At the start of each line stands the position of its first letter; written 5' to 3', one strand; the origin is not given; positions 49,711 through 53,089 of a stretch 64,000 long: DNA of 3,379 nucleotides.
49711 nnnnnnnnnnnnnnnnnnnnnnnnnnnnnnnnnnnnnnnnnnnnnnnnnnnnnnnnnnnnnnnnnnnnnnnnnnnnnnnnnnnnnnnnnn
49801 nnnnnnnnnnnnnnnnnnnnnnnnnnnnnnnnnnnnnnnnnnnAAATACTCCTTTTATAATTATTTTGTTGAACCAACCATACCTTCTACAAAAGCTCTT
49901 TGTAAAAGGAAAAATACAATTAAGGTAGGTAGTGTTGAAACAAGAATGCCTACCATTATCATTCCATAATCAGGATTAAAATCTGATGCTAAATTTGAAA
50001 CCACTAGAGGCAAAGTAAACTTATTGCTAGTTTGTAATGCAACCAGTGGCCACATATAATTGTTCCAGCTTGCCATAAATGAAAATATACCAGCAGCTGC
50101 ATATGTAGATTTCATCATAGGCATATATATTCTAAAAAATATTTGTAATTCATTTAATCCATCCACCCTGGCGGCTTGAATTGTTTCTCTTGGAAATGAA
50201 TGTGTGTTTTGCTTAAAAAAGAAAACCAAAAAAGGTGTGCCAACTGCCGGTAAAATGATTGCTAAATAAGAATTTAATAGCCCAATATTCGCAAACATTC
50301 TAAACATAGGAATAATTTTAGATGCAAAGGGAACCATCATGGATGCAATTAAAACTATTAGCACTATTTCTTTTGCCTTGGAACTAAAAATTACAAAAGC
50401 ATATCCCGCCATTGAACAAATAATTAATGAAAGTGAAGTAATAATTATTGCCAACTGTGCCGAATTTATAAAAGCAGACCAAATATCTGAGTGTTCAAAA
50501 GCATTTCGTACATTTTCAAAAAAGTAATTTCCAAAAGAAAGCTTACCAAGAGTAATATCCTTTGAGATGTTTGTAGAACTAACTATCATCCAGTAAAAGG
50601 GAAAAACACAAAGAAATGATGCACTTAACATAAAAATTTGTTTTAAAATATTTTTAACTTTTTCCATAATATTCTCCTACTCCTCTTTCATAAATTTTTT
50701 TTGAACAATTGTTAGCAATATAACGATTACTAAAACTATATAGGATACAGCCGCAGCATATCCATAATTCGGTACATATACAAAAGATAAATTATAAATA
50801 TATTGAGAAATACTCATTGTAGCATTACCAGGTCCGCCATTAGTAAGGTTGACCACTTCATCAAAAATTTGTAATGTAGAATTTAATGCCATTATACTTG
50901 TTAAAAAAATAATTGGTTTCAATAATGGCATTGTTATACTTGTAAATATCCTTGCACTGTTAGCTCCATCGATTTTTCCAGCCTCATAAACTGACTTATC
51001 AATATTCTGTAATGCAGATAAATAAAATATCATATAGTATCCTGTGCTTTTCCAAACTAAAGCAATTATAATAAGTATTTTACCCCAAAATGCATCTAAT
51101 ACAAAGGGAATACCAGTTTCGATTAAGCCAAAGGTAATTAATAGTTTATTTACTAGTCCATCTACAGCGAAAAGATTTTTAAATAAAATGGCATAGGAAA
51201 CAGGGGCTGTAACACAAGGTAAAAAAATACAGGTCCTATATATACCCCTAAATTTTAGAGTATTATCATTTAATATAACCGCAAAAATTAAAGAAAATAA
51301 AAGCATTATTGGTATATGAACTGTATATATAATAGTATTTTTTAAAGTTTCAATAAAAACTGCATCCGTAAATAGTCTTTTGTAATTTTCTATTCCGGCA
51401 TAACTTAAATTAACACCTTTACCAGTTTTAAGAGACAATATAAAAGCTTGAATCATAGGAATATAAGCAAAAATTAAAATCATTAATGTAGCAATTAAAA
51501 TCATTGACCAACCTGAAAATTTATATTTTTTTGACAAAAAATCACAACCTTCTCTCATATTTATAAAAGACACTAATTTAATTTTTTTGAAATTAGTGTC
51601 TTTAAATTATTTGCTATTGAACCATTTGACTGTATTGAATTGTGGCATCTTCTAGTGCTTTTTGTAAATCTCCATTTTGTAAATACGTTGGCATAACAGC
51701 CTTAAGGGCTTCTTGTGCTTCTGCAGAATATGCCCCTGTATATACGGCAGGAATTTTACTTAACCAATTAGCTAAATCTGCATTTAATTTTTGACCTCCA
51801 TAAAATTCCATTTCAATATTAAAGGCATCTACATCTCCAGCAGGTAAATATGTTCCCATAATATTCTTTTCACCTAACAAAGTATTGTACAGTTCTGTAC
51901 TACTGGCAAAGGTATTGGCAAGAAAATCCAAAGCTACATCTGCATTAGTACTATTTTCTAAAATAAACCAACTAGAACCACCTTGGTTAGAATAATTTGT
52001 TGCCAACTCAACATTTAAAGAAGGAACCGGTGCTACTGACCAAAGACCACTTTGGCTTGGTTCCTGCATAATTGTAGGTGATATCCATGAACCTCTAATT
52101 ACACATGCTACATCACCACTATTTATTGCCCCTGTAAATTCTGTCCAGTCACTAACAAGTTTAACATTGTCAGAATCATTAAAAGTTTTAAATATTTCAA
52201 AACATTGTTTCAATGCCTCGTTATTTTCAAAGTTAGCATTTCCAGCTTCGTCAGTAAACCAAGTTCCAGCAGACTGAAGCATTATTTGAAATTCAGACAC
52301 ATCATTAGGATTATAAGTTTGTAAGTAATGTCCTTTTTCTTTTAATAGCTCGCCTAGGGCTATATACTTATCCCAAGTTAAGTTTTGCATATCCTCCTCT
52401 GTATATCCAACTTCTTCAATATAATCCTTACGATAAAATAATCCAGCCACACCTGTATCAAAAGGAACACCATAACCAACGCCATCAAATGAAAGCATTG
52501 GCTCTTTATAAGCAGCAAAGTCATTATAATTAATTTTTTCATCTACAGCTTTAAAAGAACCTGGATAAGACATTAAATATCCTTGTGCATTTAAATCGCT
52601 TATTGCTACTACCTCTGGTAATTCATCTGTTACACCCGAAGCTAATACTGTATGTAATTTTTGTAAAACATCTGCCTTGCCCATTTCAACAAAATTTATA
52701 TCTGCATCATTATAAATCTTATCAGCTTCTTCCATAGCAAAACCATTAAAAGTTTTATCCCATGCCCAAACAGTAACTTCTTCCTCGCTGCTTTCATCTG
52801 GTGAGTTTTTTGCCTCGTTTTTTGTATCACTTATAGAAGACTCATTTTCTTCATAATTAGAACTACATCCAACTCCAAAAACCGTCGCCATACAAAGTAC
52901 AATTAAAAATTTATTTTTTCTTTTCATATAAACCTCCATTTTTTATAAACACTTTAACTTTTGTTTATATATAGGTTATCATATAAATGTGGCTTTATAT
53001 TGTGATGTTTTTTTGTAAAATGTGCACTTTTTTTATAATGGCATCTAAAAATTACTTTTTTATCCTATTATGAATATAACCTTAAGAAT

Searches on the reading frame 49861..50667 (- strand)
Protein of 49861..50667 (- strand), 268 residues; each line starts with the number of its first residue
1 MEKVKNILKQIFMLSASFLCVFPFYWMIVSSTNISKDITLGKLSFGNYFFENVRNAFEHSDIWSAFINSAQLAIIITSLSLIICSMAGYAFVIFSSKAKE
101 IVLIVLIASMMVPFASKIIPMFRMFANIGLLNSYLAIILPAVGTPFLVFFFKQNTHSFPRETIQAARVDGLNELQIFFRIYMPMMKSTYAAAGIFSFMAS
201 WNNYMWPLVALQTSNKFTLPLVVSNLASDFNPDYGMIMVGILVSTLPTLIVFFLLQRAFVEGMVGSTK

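Call 67: search_protein_families(library=pfam, proteins=[window:49861-50667:-], max_evalue=0.00001)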
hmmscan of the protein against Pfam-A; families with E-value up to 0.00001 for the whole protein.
window:49861-50667:- (268 aa): 1 family
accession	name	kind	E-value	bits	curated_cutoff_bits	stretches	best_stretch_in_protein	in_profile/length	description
PF00528.27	BPD_transp_1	-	3.4e-15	56.7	26.4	1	86-260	7-179/184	Binding-protein-dependent transport system inner membrane component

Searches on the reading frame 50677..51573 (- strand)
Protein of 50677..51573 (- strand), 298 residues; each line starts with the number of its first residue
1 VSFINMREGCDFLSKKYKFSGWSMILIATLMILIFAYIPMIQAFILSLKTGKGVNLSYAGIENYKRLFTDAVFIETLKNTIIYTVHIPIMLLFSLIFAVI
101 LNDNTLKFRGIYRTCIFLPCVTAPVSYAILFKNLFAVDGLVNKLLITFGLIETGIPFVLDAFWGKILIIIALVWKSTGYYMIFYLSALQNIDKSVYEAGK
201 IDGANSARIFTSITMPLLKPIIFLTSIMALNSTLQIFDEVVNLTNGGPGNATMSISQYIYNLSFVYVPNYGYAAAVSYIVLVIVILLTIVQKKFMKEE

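Call 67: search_protein_families(library=pfam, proteins=[window:50677-51573:-], max_evalue=0.00001)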
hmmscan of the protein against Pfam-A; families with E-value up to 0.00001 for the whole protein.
window:50677-51573:- (298 aa): 1 family
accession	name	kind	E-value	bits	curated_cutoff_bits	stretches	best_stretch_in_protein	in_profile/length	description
PF00528.27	BPD_transp_1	-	3.9e-16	59.7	26.4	1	90-292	33-176/184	Binding-protein-dependent transport system inner membrane component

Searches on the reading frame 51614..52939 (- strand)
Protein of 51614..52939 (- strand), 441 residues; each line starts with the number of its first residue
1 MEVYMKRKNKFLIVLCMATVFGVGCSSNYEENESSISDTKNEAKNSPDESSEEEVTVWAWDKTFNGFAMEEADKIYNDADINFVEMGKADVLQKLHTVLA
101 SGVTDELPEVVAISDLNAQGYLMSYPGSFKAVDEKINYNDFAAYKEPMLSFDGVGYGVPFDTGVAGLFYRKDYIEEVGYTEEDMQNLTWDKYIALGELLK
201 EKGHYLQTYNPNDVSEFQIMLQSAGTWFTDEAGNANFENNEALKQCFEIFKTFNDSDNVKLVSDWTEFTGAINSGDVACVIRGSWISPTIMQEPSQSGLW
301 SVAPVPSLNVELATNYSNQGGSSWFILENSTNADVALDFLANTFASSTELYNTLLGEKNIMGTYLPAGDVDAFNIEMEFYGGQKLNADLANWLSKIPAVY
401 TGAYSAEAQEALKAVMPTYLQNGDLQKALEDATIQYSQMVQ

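Call 67: search_protein_families(library=pfam, proteins=[window:51614-52939:-], max_evalue=0.00001)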
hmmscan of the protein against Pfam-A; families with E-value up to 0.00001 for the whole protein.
window:51614-52939:- (441 aa): 1 family
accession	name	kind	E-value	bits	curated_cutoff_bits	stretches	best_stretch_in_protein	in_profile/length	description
PF13416.11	SBP_bac_8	-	1.1e-22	81.6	27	1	77-354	10-252/279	Bacterial extracellular solute-binding protein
